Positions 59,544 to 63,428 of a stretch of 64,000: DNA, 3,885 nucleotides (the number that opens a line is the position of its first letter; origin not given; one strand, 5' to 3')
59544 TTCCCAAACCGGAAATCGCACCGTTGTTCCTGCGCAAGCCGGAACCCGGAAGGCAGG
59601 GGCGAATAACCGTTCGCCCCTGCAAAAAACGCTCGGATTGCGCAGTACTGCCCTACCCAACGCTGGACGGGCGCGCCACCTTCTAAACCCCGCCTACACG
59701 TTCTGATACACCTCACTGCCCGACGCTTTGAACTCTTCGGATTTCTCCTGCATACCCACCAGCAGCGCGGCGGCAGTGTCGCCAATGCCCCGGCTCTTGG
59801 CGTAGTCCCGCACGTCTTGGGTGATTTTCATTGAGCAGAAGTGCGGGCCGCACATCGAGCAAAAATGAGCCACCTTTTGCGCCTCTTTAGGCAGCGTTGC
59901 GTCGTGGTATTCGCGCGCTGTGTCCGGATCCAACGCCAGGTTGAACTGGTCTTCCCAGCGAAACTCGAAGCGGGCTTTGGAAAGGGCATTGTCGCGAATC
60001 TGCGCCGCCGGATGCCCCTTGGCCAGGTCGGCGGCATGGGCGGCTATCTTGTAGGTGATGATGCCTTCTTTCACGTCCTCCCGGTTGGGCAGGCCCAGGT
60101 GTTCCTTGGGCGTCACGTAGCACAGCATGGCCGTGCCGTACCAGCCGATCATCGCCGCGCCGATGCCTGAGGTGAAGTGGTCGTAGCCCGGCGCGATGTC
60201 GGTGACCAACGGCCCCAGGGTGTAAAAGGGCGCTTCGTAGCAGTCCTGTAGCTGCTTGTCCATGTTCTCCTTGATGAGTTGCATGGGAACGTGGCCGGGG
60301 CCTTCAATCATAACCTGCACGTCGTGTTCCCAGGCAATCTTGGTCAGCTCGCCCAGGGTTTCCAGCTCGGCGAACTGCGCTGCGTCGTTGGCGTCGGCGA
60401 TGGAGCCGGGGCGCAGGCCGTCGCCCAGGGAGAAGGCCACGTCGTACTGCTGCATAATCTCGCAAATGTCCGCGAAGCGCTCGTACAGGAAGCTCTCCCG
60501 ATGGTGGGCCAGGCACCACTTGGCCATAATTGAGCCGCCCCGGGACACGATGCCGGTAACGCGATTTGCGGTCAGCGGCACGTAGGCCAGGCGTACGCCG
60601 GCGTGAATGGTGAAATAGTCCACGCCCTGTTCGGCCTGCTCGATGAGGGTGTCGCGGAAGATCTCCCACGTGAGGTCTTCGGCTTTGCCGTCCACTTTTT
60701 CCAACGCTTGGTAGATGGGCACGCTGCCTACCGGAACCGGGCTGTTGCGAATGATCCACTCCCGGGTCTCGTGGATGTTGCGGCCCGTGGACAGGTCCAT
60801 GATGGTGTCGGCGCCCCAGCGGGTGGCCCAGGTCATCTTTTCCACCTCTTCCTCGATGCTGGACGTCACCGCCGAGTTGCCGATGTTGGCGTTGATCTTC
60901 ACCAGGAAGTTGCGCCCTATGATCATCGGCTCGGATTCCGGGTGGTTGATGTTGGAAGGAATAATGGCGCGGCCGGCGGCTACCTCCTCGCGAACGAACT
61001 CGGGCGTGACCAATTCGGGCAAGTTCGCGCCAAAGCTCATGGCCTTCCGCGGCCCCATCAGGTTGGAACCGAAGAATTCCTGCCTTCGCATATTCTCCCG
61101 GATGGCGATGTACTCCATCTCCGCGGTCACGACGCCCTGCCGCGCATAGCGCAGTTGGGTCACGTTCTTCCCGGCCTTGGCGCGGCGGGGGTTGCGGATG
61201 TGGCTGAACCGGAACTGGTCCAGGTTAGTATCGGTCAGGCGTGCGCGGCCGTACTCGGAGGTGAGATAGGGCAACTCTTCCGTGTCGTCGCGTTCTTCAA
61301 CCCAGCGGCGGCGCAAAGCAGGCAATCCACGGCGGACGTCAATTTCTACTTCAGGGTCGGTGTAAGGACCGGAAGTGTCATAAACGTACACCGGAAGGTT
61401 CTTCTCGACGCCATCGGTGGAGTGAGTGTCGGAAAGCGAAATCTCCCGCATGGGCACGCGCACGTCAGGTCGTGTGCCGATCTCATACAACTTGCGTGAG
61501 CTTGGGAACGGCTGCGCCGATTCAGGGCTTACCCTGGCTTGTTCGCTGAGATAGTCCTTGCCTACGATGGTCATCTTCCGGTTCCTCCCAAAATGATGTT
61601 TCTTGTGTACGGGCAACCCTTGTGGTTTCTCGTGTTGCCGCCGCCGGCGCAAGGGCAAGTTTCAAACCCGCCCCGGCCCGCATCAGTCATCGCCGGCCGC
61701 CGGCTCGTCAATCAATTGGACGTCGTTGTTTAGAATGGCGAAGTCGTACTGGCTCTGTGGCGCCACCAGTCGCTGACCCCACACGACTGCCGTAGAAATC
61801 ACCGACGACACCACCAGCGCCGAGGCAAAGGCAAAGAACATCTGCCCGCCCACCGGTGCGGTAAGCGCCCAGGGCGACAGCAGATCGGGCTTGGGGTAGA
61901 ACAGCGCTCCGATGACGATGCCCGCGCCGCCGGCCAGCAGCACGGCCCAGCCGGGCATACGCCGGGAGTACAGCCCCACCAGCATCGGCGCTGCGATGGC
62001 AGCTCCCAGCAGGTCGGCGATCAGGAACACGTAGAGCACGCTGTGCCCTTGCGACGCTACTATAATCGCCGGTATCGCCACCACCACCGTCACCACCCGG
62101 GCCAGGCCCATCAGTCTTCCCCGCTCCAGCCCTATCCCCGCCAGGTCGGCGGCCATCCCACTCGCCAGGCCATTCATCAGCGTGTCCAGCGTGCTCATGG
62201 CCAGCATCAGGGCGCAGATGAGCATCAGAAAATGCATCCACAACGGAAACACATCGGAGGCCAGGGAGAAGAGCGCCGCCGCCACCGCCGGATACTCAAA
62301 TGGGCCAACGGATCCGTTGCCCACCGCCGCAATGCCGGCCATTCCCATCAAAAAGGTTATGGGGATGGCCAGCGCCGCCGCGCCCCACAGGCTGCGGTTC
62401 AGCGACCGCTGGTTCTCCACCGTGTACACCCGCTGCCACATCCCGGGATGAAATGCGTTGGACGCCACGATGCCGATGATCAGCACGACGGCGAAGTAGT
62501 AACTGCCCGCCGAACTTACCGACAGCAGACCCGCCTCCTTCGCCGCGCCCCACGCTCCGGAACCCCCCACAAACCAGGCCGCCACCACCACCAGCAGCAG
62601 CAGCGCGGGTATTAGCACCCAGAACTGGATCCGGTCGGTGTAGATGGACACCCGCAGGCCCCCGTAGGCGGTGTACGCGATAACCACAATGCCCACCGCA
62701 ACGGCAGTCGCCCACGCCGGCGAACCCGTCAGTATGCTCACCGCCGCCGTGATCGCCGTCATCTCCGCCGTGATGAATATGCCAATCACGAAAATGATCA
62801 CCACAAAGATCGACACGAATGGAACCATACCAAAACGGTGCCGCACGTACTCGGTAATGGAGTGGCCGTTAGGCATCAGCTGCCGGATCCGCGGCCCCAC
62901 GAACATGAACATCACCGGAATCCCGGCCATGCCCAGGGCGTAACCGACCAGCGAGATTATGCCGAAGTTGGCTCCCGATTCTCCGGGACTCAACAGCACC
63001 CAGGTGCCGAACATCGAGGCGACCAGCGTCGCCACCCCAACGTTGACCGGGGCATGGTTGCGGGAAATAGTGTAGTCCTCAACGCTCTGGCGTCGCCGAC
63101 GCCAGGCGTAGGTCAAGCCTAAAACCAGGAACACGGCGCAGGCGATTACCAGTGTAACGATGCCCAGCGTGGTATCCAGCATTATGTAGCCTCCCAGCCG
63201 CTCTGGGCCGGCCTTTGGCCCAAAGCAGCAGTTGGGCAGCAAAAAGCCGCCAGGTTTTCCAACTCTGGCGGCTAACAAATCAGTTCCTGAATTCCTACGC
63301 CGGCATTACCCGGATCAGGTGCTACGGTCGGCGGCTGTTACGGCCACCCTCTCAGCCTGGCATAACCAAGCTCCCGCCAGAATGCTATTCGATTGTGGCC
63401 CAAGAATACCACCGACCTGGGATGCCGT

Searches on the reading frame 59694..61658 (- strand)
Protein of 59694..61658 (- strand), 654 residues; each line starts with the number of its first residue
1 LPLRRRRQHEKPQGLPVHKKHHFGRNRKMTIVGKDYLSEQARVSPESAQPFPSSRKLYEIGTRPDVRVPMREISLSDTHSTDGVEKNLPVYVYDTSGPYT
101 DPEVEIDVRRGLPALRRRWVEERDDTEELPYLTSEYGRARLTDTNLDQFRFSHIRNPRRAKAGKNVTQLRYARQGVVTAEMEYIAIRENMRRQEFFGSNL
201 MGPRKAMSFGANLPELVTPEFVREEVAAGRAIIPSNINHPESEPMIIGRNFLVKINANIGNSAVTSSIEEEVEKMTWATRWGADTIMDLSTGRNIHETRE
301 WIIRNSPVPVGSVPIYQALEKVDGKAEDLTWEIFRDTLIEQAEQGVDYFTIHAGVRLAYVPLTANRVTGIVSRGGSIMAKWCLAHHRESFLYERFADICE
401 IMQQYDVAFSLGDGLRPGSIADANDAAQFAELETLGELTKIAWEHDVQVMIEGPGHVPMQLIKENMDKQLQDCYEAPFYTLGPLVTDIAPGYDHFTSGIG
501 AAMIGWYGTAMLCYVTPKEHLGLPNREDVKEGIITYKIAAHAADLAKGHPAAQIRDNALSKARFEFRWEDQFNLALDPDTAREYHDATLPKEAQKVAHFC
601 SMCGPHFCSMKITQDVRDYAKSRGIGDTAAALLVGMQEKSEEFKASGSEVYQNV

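Call 59: search_protein_families(library=pfam, proteins=[window:59694-61658:-], max_evalue=0.00001)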
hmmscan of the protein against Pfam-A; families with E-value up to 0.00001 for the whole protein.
window:59694-61658:- (654 aa): 2 families
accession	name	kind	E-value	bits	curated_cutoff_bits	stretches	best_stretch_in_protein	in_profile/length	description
PF01964.24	ThiC_Rad_SAM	-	1e-186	621.2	25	1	167-614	1-419/420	Radical SAM ThiC family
PF13667.11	ThiC-associated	-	2.3e-33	114.3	27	1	50-127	1-81/81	ThiC-associated domain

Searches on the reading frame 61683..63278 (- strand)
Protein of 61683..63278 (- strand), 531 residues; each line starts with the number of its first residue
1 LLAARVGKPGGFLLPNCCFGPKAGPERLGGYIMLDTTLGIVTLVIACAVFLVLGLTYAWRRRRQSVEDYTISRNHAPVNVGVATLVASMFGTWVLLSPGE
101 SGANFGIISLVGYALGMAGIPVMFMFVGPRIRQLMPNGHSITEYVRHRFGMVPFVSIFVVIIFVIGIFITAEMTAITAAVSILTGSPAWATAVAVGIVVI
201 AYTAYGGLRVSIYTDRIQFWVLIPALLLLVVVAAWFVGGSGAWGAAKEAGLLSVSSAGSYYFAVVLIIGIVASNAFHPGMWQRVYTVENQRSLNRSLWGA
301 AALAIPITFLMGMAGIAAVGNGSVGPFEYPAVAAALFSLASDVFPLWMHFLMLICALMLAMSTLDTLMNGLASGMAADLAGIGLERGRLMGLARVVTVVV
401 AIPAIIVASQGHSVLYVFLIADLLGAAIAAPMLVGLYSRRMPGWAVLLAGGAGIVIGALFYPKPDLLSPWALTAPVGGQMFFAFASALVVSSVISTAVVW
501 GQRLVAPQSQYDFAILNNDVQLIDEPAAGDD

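Call 59: search_protein_families(library=pfam, proteins=[window:61683-63278:-], max_evalue=0.00001)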
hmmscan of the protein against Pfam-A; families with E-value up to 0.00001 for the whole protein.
window:61683-63278:- (531 aa): 1 family
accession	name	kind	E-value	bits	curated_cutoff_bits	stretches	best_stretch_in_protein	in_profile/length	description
PF00474.23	SSF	-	4.1e-16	59.3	22.8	1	70-441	3-394/406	Sodium:solute symporter family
